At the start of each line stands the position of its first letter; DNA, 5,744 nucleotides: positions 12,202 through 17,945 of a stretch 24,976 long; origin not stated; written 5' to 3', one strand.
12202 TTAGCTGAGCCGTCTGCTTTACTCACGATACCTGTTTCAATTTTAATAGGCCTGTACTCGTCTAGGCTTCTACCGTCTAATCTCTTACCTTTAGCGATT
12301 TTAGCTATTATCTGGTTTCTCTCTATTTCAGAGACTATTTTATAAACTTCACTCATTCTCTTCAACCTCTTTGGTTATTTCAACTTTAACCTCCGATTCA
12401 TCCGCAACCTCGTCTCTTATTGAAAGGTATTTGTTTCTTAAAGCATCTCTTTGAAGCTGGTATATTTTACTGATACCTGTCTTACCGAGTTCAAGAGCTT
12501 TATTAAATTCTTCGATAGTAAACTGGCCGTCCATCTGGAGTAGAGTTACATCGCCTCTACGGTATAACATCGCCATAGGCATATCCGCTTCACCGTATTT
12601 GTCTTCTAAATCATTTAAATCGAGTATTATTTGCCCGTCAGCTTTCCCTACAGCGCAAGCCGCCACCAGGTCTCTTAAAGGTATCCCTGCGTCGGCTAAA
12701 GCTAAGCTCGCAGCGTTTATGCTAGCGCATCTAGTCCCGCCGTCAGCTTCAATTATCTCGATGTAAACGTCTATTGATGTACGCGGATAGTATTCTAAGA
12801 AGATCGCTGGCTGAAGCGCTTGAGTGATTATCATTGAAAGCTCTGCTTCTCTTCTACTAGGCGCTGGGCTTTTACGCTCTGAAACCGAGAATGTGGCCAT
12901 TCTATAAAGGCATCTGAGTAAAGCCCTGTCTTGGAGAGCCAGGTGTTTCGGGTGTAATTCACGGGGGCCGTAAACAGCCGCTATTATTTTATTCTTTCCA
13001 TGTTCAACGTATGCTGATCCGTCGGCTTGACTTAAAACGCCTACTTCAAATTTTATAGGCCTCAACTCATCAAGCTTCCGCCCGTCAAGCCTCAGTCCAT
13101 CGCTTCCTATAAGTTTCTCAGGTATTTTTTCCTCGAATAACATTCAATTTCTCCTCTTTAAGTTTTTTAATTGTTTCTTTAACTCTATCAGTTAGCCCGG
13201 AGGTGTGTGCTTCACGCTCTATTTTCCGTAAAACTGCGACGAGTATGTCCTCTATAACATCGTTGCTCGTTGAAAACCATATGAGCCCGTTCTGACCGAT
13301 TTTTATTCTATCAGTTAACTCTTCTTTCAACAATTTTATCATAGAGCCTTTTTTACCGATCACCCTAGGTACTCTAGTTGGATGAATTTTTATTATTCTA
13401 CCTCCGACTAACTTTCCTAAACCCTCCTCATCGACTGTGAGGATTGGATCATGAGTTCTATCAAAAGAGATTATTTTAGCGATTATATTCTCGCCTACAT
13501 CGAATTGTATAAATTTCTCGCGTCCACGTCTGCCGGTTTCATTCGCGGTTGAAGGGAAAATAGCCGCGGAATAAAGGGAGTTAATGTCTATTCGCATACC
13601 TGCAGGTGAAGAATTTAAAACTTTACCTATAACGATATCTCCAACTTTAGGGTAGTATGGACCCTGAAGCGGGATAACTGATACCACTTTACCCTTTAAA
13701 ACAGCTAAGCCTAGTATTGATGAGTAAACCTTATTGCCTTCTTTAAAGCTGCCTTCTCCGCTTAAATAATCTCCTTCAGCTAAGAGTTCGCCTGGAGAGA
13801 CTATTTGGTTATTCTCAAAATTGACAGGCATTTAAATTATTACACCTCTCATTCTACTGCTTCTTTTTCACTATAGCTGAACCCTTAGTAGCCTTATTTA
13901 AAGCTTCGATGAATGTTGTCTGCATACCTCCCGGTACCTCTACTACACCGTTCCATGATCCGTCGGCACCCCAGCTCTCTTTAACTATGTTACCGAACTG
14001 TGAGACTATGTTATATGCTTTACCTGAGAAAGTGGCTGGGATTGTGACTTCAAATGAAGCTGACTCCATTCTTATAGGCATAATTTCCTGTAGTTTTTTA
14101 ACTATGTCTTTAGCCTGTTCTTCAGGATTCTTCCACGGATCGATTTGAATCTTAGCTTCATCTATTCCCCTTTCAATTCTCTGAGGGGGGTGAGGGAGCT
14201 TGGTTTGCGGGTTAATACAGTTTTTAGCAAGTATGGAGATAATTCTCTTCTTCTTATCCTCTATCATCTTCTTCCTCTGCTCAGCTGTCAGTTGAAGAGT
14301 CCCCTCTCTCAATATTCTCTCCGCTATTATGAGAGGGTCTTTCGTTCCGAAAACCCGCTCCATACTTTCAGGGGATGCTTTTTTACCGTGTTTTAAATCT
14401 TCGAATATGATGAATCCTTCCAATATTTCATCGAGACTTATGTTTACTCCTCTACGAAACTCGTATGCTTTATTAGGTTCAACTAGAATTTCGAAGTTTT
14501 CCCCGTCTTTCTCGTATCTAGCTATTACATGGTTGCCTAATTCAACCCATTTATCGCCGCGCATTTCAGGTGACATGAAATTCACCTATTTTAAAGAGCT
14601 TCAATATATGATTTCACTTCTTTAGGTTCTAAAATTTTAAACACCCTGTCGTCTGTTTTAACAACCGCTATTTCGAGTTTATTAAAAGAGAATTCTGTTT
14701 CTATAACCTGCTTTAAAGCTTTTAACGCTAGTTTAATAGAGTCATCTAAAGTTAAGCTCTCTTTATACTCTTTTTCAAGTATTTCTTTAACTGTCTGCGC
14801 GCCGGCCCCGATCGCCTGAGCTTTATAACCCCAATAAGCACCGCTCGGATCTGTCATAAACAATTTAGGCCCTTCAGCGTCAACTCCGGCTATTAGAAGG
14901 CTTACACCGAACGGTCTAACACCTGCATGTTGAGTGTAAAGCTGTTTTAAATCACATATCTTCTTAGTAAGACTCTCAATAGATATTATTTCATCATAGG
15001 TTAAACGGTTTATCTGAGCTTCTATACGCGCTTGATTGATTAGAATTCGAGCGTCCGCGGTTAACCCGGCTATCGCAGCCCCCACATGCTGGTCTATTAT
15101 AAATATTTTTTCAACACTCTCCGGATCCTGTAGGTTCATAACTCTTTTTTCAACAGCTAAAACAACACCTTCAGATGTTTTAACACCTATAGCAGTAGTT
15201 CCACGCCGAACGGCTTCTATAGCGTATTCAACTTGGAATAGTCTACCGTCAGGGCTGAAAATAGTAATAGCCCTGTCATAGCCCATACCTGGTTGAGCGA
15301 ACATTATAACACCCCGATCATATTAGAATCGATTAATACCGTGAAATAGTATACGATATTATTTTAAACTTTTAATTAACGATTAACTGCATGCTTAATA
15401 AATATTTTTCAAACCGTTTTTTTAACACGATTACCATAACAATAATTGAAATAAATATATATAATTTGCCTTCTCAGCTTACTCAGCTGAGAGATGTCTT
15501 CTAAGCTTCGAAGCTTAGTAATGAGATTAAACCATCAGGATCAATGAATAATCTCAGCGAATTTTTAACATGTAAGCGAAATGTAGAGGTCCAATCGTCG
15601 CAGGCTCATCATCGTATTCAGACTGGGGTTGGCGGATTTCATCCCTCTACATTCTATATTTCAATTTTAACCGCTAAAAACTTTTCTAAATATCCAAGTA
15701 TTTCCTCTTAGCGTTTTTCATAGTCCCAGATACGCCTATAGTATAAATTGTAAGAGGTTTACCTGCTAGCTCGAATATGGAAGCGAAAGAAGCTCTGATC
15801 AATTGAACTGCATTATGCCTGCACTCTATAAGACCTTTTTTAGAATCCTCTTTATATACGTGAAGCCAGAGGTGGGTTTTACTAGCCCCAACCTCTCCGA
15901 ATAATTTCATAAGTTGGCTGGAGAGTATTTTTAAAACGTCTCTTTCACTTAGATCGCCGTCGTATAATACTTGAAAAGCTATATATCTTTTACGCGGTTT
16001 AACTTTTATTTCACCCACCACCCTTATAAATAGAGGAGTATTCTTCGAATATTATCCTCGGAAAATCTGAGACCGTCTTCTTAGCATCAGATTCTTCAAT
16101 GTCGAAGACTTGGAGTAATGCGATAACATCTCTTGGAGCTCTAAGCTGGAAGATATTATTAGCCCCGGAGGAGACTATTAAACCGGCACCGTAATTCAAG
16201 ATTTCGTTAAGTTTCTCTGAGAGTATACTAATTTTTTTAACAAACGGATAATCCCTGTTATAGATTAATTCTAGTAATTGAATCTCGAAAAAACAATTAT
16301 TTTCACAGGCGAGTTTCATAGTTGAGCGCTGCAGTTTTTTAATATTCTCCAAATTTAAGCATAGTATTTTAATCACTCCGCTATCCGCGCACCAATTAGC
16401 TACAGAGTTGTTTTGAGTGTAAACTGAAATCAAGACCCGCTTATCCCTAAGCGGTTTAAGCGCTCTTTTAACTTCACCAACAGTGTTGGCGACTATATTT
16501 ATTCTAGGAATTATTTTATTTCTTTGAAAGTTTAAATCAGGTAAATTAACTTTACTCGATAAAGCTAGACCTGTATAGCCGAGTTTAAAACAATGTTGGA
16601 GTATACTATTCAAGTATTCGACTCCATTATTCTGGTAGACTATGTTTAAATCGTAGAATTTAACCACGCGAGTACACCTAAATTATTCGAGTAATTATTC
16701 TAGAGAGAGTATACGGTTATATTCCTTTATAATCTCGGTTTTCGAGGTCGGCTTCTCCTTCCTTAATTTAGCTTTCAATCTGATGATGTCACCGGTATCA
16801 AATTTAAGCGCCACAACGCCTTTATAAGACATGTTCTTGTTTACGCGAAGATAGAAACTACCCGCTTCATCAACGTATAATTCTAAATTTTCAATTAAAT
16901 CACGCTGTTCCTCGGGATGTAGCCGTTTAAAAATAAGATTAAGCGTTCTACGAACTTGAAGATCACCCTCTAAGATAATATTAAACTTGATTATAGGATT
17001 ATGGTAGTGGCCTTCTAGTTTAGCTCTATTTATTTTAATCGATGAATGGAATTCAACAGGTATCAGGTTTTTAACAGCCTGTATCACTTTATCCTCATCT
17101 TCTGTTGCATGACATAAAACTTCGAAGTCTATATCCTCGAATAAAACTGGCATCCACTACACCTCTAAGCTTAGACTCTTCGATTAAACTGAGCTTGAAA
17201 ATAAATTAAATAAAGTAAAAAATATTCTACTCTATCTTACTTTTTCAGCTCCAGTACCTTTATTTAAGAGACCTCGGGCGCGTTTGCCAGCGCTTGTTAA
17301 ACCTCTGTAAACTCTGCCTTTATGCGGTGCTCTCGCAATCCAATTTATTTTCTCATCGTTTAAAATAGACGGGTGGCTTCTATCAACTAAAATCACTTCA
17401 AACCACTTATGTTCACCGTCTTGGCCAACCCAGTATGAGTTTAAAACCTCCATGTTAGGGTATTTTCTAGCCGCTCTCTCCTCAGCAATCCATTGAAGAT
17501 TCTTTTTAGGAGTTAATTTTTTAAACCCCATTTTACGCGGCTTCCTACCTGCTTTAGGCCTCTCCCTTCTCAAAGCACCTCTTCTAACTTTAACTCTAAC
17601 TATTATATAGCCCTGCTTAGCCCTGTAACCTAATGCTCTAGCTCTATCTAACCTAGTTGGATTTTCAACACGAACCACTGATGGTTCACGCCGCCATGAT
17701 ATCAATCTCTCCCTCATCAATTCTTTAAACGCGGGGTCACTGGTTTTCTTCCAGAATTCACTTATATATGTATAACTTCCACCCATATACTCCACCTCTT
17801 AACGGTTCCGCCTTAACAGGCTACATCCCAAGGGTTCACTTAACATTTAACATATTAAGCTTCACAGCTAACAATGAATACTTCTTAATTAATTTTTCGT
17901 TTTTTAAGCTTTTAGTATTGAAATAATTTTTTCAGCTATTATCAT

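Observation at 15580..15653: Unannotated C/D-box-like, K-loop small RNA inside the exosome/RNase P superoperon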

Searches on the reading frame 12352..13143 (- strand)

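Call 31: search_protein_families(library=pfam, proteins=[window:12352-13143:-])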
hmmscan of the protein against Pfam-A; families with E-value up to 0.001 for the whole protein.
window:12352-13143:- (264 aa): 2 families
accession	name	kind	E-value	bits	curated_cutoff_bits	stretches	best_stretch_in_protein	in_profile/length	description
PF01138.27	RNase_PH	-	3.4e-38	131.4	25.5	1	26-155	1-130/130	3' exoribonuclease family, domain 1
PF03725.20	RNase_PH_C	-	1.5e-15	57.3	20.8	1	158-222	1-66/67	3' exoribonuclease family, domain 2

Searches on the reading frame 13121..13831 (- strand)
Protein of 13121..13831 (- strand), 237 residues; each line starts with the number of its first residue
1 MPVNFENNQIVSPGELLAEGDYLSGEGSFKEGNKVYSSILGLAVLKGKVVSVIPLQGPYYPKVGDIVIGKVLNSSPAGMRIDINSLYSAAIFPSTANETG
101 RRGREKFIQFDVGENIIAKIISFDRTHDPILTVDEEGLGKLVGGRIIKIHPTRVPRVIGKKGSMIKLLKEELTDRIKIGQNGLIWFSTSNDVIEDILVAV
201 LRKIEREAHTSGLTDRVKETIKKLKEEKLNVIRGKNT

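Call 31: search_protein_families(library=pfam, proteins=[window:13121-13831:-])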
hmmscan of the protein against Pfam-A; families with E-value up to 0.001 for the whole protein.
window:13121-13831:- (237 aa): 7 families
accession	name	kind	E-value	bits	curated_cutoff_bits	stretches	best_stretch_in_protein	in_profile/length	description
PF22625.2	ECR1_N_2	-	1.4e-14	54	27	1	9-56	2-51/51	Exosome RNA binding protein RRP4 N-terminal domain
PF07650.23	KH_2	-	4.3e-06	26.9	22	1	146-185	28-67/78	KH domain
PF14382.12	ECR1_N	-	6.3e-06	26.3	27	1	10-42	1-34/38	Exosome complex exonuclease RRP4 N-terminal region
PF21266.3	RRP4_S1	-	1.4e-05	25.6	27.3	1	59-106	2-49/73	RRP4, S1 domain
PF21262.3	RRP40_S1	-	1.7e-05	25.1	27.1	1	59-132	1-71/83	Exosome complex component RRP40, S1 domain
PF15985.11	KH_6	-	0.00022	21.9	27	1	144-190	1-45/47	KH domain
PF00013.35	KH_1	-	0.00035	20.7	21.5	1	147-178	4-35/66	KH domain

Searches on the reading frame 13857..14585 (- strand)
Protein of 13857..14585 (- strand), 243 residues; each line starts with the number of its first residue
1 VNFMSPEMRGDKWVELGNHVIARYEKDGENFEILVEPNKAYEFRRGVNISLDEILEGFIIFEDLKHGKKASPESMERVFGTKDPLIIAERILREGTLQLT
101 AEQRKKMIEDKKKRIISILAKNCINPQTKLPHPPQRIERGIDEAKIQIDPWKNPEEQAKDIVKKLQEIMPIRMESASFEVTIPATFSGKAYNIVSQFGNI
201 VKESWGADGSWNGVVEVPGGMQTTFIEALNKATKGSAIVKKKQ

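Call 31: search_protein_families(library=pfam, proteins=[window:13857-14585:-])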
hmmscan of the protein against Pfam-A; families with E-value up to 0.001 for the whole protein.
window:13857-14585:- (243 aa): 3 families
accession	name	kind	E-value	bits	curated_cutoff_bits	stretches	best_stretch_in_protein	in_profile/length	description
PF01172.24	SBDS_N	-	2.2e-26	92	24.6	1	18-105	1-88/88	Shwachman-Bodian-Diamond syndrome (SBDS) N-terminal domain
PF09377.16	SBDS_domain_II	-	1.6e-23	82.8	27.2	1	113-174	1-62/62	SBDS protein, domain II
PF20268.4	SBDS_C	-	2.6e-16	59.7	27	1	179-240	4-67/71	SBDS protein, C-terminal domain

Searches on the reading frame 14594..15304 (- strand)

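Call 31: search_protein_families(library=pfam, proteins=[window:14594-15304:-])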
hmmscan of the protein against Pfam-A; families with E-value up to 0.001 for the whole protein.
window:14594-15304:- (237 aa): 2 families
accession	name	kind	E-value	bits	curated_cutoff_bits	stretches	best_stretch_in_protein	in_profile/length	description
PF00227.31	Proteasome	-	2e-62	210.7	22.4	1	32-215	1-189/189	Proteasome subunit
PF10584.14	Proteasome_A_N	-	5.4e-15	55.2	27.7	1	9-31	1-23/23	Proteasome subunit A N-terminal signature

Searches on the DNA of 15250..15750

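Call 5: search_rna_families(source=window, start=15250, end=15750, threshold=evalue, max_evalue=10, show_alignments=3)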
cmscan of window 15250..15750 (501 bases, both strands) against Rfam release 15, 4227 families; matches with E-value up to 10: 7.
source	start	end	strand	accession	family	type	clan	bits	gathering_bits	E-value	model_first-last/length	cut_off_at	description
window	15290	15389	+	RF01617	ceN113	Gene; snRNA; snoRNA; CD-box;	-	21.4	40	0.47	1-131/131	no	Caenorhabditis snoRNA ceN113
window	15658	15681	+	RF01315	CRISPR-DR2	Gene; CRISPR;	CL00014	20.1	37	0.45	1-30/30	no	CRISPR RNA direct repeat element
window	15481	15539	-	RF02279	TtnuCD1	Gene; snRNA; snoRNA; CD-box;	-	19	70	6.7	1-63/63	no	Tetrahymena snoRNA TtnuCD1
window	15379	15523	-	RF02998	IS605-orfB-II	Gene; sRNA;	-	18.9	88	0.88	1-155/155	no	IS605-orfB-II RNA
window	15592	15652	-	RF00089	SNORD31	Gene; snRNA; snoRNA; CD-box;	CL00053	15.3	40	1.5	1-69/69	no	Small nucleolar RNA SNORD31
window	15581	15723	-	RF01496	Afu_182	Gene; sRNA;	-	13.1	65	6.3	1-195/195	no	A. fumigatus sRNA Afu_182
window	15593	15647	-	RF01141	sR18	Gene; snRNA; snoRNA; CD-box;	-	11.3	45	6.2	1-56/56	no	Small nucleolar RNA sR18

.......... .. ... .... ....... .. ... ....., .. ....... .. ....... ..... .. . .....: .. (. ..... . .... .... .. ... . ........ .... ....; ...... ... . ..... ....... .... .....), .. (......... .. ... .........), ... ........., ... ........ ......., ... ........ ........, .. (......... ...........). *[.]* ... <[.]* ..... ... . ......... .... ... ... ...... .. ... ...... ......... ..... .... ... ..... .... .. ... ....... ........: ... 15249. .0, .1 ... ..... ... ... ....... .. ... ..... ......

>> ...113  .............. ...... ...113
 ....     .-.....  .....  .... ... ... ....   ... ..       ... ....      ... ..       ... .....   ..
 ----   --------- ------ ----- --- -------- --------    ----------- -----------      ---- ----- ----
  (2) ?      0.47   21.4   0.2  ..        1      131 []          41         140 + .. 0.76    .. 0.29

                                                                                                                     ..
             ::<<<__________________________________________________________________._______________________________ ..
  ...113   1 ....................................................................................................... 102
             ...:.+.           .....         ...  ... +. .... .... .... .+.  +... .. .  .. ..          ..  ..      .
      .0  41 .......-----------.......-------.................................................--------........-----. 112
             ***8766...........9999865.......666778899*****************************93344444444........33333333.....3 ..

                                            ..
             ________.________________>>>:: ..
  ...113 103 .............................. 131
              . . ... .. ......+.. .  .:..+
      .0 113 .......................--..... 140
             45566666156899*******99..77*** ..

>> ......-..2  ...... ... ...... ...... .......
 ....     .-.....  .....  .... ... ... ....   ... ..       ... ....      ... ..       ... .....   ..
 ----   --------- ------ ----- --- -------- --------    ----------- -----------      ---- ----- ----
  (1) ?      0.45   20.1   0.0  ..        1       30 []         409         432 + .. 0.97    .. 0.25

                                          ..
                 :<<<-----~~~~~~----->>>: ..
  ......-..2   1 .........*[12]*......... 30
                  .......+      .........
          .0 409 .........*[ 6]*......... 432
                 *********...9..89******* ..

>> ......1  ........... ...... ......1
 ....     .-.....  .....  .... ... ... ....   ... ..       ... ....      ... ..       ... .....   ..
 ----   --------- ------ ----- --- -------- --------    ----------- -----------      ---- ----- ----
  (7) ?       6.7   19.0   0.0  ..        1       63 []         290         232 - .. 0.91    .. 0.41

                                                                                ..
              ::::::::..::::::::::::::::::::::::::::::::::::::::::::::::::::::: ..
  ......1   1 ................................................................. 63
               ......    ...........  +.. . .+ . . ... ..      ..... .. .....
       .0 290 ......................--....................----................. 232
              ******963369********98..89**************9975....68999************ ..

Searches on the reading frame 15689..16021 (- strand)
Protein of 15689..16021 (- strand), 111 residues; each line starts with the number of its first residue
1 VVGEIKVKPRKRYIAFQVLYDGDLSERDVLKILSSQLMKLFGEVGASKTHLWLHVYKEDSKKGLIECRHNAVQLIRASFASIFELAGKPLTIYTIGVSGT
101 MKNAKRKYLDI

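Call 31: search_protein_families(library=pfam, proteins=[window:15689-16021:-])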
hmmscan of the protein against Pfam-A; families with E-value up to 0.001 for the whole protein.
window:15689-16021:- (111 aa): 1 family
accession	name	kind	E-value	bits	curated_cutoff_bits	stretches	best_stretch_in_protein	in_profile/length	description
PF01900.24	RNase_P_Rpp14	-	3.7e-18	66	23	1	12-109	1-104/104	Rpp14/Pop5 family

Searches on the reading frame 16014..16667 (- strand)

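Call 31: search_protein_families(library=pfam, proteins=[window:16014-16667:-])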
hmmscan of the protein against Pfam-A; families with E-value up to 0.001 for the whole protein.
window:16014-16667:- (218 aa): 1 family
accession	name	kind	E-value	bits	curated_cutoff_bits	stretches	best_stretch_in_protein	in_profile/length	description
PF01876.22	RNase_P_p30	-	7.1e-27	94.7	35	1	5-200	1-212/214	RNase P subunit p30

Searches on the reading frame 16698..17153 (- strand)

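Call 31: search_protein_families(library=pfam, proteins=[window:16698-17153:-])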
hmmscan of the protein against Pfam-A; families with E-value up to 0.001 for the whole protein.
window:16698-17153:- (152 aa): 1 family
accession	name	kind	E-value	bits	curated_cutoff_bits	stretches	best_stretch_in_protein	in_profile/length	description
PF01877.22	RNA_binding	-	5.9e-27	94.8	26.9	1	8-129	2-119/120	RNA binding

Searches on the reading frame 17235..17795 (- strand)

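Call 31: search_protein_families(library=pfam, proteins=[window:17235-17795:-])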
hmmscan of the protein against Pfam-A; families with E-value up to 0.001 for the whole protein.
window:17235-17795:- (187 aa): 1 family
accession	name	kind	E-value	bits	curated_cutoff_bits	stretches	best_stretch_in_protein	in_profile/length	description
PF00827.22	Ribosomal_L15e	-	2.6e-83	278.8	27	1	6-186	1-184/191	Ribosomal L15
